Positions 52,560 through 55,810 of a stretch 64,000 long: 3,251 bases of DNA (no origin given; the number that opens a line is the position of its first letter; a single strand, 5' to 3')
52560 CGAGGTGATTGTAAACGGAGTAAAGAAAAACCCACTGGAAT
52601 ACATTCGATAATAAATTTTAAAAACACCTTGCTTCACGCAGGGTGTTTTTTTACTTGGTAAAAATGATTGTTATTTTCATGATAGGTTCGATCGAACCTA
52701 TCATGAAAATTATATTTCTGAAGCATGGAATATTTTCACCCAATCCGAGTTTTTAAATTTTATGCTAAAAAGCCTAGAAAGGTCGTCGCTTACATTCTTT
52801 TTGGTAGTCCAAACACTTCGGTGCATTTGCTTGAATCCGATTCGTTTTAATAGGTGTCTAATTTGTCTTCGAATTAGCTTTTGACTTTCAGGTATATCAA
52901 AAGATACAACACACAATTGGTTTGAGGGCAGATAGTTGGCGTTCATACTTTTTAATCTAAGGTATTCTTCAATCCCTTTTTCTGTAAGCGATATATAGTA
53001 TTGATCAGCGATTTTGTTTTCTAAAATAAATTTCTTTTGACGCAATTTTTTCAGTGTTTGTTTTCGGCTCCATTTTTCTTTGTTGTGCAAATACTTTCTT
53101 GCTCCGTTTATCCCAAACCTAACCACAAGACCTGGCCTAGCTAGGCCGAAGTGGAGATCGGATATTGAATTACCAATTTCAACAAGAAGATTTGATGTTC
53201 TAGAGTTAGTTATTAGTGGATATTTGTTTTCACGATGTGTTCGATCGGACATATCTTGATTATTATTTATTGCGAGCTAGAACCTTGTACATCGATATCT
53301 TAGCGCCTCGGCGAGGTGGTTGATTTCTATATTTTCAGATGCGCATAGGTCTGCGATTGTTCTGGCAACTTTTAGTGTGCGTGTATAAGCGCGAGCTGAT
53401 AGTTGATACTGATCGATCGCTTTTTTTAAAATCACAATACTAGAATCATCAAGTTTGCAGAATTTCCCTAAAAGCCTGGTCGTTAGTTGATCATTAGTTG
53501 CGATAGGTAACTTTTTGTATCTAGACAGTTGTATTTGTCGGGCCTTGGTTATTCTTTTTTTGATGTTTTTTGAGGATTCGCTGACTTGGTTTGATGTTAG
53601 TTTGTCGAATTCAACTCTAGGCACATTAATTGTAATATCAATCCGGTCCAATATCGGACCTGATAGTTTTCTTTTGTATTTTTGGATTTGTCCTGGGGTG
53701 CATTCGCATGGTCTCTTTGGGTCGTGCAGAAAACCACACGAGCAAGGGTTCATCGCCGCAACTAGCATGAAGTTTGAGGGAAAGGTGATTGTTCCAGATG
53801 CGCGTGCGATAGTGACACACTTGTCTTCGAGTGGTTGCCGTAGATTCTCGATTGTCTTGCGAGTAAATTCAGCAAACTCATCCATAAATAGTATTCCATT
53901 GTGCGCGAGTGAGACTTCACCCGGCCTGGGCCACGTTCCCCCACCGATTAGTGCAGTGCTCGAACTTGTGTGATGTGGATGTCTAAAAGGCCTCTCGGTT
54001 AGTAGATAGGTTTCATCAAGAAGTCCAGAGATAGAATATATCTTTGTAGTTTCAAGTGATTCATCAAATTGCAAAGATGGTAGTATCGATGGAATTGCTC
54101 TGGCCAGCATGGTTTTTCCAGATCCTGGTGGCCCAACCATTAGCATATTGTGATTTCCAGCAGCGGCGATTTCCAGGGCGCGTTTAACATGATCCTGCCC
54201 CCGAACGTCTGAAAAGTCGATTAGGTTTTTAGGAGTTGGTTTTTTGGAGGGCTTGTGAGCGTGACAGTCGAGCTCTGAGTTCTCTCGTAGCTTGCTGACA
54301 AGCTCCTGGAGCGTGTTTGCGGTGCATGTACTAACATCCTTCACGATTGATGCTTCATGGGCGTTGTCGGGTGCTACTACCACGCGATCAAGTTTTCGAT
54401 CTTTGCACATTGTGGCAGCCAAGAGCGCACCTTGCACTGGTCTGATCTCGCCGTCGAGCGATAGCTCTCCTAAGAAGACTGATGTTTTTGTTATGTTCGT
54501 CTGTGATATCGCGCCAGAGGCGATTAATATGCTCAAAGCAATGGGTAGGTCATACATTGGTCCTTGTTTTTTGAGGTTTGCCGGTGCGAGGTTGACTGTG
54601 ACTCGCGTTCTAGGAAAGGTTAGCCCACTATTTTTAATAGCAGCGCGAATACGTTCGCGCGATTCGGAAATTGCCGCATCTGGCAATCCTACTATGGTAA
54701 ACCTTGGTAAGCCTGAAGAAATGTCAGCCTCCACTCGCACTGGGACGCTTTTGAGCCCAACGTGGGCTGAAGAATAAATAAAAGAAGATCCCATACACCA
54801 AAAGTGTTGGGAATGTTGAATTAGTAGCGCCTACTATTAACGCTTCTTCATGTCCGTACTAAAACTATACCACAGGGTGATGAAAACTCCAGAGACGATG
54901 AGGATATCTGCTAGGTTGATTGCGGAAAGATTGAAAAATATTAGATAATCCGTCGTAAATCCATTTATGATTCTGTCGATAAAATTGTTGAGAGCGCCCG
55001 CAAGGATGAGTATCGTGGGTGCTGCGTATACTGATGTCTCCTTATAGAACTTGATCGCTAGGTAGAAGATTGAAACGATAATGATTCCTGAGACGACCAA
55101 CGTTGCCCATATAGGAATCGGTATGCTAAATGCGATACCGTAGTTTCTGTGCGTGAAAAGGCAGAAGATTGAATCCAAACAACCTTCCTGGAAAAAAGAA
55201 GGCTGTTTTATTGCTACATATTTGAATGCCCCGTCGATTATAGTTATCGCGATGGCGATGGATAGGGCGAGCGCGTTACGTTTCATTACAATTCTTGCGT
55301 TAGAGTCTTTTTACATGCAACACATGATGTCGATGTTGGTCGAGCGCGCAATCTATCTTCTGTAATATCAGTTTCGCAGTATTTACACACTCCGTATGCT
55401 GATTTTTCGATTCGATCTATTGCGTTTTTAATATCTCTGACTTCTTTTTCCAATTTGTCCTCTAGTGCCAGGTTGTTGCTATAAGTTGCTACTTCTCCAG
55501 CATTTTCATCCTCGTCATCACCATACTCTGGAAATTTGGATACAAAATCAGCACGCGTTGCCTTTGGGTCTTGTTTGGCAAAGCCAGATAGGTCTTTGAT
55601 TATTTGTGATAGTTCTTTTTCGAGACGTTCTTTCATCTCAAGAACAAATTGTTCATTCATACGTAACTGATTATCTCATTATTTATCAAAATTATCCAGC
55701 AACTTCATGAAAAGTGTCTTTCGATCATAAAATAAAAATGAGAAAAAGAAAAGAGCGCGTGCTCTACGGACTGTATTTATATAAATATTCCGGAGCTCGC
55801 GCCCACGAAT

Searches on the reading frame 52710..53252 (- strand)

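Call 57: search_protein_families(library=pfam, proteins=[window:52710-53252:-], max_evalue=0.01)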
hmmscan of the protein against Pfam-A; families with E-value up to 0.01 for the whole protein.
window:52710-53252:- (180 aa): 1 family
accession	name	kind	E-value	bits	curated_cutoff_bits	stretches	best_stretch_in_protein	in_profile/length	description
PF20803.2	PaaX_M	-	2.2e-10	40.9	24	1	114-178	9-72/83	PaaX protein central Cas2-like domain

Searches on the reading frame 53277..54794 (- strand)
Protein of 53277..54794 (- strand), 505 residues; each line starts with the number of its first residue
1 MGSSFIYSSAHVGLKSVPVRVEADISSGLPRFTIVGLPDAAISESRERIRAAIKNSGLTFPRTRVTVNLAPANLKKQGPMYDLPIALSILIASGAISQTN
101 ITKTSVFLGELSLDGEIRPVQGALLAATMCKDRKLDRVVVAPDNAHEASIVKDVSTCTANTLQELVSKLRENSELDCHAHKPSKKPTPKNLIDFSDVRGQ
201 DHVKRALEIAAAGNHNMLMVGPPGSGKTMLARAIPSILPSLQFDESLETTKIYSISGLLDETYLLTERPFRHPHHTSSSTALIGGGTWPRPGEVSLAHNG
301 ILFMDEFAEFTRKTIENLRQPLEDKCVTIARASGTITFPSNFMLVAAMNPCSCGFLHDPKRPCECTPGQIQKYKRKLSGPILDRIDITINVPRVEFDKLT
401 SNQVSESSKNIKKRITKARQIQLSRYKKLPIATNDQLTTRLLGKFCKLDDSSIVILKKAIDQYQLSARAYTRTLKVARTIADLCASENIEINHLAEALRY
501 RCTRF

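Call 18: find_related_loci(query=window:53277-54794:-, collection=genome_contigs, flank=6000)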
Query window:53277-54794:- (505 aa) in genome_contigs; peptide patterns used: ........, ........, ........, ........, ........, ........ (x = any residue, [..] = any of these).
199 stretches matched a pattern; 120 encode a relative of the query (tblastn E <= 1e-3); the best 80 are kept; 80 distinct loci.
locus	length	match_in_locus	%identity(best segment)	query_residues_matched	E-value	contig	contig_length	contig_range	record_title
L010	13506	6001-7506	70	1-502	0e+0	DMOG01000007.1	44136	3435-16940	MAG TPA_asm: Candidatus Uhrbacteria bacterium isolate UBA12070 contig_1153, whole genome shotgun sequence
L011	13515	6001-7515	78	1-505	0e+0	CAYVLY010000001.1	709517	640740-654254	MAG TPA_asm: uncultured Gammaproteobacteria bacterium isolate SRP167671_co2_208 genome assembly, contig: NODE_3_length_7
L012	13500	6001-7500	58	1-501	0e+0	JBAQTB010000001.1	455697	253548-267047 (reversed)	MAG: Patescibacteria group bacterium isolate MFD03292_ilm_asm_bin19 k127_12807, whole genome shotgun sequence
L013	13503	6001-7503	55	1-501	0e+0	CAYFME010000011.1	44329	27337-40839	MAG TPA_asm: uncultured Gammaproteobacteria bacterium isolate ERP019367_co1_56 genome assembly, contig: NODE_917_length_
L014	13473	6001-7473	53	6-502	3e-177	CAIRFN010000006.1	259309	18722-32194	uncultured Candidatus Berkelbacteria bacterium isolate AM-lipid-01-D8_bin-0424 genome assembly, contig: bin-0424:06/13,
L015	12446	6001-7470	52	6-501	1e-173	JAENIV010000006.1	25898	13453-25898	MAG: Candidatus Berkelbacteria bacterium isolate CoA_1_bin.50 scaffold_1477, whole genome shotgun sequence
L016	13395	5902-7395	54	6-501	6e-173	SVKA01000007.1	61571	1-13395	MAG: Oscillospiraceae bacterium isolate SIG449 NODE_11707_length_61571_cov_2.121200, whole genome shotgun sequence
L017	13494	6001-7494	53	6-501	4e-172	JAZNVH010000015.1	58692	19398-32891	MAG: Candidatus Aphodoplasma sp. isolate T1900044791_TS20190257.MAGScoT_cleanbin_000003 SGB_2648_k141_1197145, whole gen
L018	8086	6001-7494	51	6-502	1e-171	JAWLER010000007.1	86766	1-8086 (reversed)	MAG: Anaerolineales bacterium isolate 20BLK6-1.bin.76 NODE_121_length_86766_cov_8.205384, whole genome shotgun sequence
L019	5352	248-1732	51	1-501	2e-174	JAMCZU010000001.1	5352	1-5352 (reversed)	MAG: Patescibacteria group bacterium isolate FK_Sedi_B_Bin.291 NODE_67790_length_5352_cov_76.2392, whole genome shotgun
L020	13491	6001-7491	51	6-501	6e-171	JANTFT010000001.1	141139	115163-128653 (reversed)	MAG: Anaerolineales bacterium isolate bin10015 c_000000000008, whole genome shotgun sequence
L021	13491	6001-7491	51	6-501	3e-170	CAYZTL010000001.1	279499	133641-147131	MAG TPA_asm: uncultured Anaerolineales bacterium isolate binchicken_co17_321 genome assembly, contig: NODE_38_length_279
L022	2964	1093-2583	51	6-501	2e-180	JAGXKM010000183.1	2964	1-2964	MAG: Anaerolineales bacterium isolate GSL_GB14_7 NODE_8243_length_2964_cov_7.71942, whole genome shotgun sequence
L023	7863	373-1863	51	6-501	2e-169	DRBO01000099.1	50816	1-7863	MAG TPA_asm: Chloroflexota bacterium isolate HyVt-23 Ga0136651_10000053, whole genome shotgun sequence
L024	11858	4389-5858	53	6-501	2e-168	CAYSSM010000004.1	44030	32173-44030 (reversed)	MAG TPA_asm: uncultured Candidatus Saccharibacteria bacterium isolate SRP050083_co1_294 genome assembly, contig: NODE_25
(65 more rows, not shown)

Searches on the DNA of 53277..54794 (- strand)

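Call 25: search_rna_families(sources=[L010, L011, L012, L013, L063], threshold=evalue, max_evalue=5)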
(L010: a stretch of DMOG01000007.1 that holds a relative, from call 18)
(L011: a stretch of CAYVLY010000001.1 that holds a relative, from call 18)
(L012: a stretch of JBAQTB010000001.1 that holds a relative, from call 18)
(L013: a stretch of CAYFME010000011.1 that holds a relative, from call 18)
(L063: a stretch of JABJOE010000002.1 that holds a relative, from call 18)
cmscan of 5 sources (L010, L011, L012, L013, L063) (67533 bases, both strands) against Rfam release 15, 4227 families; matches with E-value up to 5: 6.
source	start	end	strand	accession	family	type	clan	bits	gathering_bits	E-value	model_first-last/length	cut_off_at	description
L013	3140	3212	+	RF00005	tRNA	Gene; tRNA;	CL00001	44.3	29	3.8e-06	1-71/71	no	tRNA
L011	4466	4673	+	RF04318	idnO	Cis-reg;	-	40.5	100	0.0079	1-206/206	no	idnO ncRNA motif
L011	13022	13088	-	RF02064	STnc370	Gene; sRNA;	-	32.4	54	1.8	1-71/71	no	Enterobacterial sRNA STnc370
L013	11004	11095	-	RF01014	mir-1306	Gene; miRNA;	-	23.9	70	1.2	1-72/72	no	mir-1306 microRNA precursor family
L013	3140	3213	-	RF04354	Plastid-ycf2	Cis-reg;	-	22.9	65.7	3.2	1-75/75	no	Plastid-ycf2 5UTR RNA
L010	10421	10494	+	RF02202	UCA1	Gene; lncRNA;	-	20.6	80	1.5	1-75/75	no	Urothelial cancer associated 1 conserved region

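Call 26: search_rna_families(source=L011, start=4400, end=4760, threshold=evalue, max_evalue=1, show_alignments=2)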
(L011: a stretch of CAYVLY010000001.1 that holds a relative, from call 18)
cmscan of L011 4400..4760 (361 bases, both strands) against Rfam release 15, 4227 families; matches with E-value up to 1: 4.
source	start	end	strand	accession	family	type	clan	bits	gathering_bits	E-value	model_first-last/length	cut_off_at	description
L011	4466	4673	+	RF04318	idnO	Cis-reg;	-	40.5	100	4.2e-05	1-206/206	no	idnO ncRNA motif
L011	4505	4644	+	RF02073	STnc260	Gene; sRNA;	-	23.5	100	0.24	1-176/176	no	Salmonella enterica sRNA STnc260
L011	4586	4670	-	RF01770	rimP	Cis-reg; leader;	-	21.9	47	0.23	1-102/102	no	Gammaprotebacteria rimP leader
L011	4535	4711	-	RF01407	STnc560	Gene; sRNA;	-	15.3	55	0.53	1-214/214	no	STnc560 Hfq binding RNA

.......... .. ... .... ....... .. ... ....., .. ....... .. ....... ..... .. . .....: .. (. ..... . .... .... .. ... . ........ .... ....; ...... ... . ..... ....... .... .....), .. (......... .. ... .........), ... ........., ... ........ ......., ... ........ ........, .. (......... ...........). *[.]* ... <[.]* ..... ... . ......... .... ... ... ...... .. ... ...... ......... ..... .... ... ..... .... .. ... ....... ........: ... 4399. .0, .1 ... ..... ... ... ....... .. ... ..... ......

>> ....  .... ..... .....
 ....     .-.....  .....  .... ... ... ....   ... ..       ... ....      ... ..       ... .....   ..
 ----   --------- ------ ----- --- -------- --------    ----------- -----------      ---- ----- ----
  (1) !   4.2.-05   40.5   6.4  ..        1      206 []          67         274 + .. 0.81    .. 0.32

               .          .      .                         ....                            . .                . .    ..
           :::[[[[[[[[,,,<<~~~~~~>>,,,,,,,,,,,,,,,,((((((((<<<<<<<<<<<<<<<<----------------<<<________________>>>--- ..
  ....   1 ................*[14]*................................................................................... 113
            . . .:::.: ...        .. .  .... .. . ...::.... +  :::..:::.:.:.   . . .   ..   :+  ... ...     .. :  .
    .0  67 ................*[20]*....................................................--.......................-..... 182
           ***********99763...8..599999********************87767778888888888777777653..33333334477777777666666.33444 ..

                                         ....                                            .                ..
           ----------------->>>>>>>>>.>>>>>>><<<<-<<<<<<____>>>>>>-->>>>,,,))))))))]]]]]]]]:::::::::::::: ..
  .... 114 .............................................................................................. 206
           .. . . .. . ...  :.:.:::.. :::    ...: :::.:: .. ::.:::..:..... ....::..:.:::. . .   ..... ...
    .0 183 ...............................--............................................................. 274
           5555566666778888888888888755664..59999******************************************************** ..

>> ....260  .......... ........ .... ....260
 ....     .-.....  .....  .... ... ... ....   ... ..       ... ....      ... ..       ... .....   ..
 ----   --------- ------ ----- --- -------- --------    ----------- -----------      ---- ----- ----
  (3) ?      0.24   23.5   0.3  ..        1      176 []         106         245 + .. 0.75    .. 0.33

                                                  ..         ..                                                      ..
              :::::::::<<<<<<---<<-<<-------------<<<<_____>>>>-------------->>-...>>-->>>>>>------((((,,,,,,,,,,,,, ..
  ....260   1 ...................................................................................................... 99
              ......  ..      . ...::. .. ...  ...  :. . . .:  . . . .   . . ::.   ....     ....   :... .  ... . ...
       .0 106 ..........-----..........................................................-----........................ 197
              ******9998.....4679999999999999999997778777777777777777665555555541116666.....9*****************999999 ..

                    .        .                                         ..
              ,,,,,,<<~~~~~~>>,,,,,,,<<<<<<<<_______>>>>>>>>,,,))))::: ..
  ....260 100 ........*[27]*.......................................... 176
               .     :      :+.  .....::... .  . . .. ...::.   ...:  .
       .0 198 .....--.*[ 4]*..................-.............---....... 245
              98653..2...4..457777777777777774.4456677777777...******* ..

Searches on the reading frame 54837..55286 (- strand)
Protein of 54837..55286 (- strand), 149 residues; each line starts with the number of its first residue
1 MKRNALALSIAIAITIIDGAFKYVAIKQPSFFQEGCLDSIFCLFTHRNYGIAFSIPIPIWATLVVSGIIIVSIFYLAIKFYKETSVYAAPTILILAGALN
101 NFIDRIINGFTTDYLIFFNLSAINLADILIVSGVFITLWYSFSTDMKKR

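Call 57: search_protein_families(library=pfam, proteins=[window:54837-55286:-], max_evalue=0.01)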
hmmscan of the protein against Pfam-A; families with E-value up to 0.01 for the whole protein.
window:54837-55286:- (149 aa): 1 family
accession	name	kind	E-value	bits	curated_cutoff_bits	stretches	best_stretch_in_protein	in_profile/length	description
PF01252.23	Peptidase_A8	-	7.4e-19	68.8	25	1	10-142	1-141/142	Signal peptidase (SPase) II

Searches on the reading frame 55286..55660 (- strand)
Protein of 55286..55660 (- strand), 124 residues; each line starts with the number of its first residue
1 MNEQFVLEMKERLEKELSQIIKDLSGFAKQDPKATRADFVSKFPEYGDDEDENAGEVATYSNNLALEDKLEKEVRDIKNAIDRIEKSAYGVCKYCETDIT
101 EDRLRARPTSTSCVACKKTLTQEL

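Call 16: find_encoding_contigs(protein=window:55286-55660:-, flank=10000, max_places=10)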
Protein window:55286-55660:- (124 aa): 19 contigs read that carry it; 10 places shown.
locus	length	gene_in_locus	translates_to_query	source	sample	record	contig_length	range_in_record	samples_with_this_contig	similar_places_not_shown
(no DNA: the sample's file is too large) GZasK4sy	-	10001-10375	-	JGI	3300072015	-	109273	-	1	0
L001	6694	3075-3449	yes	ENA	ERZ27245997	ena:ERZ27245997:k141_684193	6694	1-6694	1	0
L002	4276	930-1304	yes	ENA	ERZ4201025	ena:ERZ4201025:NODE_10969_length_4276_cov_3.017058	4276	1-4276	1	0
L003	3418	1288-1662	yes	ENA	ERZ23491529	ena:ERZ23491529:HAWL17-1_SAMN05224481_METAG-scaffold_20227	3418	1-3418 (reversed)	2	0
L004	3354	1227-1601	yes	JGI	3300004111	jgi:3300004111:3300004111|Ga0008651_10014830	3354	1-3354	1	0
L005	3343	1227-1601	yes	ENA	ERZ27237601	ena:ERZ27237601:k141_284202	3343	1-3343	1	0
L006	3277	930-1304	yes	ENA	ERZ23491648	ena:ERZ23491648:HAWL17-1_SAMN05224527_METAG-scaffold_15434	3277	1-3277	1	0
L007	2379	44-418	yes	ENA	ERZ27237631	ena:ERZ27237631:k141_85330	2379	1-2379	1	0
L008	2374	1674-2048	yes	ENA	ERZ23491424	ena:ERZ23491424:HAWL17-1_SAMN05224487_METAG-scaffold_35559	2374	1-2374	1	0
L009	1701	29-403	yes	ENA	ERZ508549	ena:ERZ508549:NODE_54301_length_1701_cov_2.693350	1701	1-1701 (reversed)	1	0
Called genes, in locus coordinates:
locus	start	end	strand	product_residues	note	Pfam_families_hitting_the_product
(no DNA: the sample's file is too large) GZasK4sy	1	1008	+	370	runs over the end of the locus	PF00005:ABC_tran, PF13191:AAA_16 (faint), PF02463:SMC_N (weak), PF13304:AAA_21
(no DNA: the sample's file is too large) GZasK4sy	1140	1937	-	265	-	PF01145:Band_7, PF13421:Band_7_1 (weak)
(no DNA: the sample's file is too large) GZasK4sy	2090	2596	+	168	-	-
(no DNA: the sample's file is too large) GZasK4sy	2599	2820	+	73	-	-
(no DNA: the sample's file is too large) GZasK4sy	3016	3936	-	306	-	PF13102:Phage_int_SAM_5 (weak), PF13495:Phage_int_SAM_4, PF02899:Phage_int_SAM_1, PF00589:Phage_integrase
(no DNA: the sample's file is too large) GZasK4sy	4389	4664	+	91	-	PF00312:Ribosomal_S15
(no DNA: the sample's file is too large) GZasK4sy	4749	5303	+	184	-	PF01936:NYN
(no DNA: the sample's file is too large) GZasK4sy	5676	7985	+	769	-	PF01138:RNase_PH, PF03725:RNase_PH_C (weak), PF01138:RNase_PH, PF00013:KH_1, PF00575:S1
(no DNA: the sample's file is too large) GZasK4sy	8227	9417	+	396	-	-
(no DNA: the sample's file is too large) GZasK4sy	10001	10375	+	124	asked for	PF01258:zf-dskA_traR (weak)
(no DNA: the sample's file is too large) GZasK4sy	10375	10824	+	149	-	PF01252:Peptidase_A8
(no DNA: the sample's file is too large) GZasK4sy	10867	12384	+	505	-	PF13541:ChlI, PF00004:AAA (faint), PF05496:RuvB_N (faint), PF00158:Sigma54_activat (weak), PF01078:Mg_chelatase, PF07728:AAA_5, PF00493:MCM (weak), PF13335:Mg_chelatase_C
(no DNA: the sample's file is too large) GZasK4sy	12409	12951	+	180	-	PF20803:PaaX_M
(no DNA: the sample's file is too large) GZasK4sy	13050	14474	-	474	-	PF23473:LysM3_LYK4_5 (faint), PF01476:LysM, PF01551:Peptidase_M23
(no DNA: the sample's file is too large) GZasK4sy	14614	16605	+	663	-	PF03030:H_PPase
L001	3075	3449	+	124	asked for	PF01258:zf-dskA_traR (weak)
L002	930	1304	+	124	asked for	PF01258:zf-dskA_traR (weak)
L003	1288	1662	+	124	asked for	PF01258:zf-dskA_traR (weak)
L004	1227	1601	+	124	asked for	PF01258:zf-dskA_traR (weak)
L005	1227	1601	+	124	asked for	PF01258:zf-dskA_traR (weak)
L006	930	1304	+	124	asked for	PF01258:zf-dskA_traR (weak)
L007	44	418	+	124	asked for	PF01258:zf-dskA_traR (weak)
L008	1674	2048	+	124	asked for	PF01258:zf-dskA_traR (weak)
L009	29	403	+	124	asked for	PF01258:zf-dskA_traR (weak)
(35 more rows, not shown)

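Call 57: search_protein_families(library=pfam, proteins=[window:55286-55660:-], max_evalue=0.01)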
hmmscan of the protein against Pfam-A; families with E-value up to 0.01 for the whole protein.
window:55286-55660:- (124 aa): 2 families
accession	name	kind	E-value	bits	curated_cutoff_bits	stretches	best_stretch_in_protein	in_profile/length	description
PF01258.23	zf-dskA_traR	-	1.3e-06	28.7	24.9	1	89-118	3-32/36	Prokaryotic dksA/traR C4-type zinc finger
PF09966.14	DUF2200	-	0.00045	20.8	22.8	1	8-86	19-102/111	Uncharacterized protein conserved in bacteria (DUF2200)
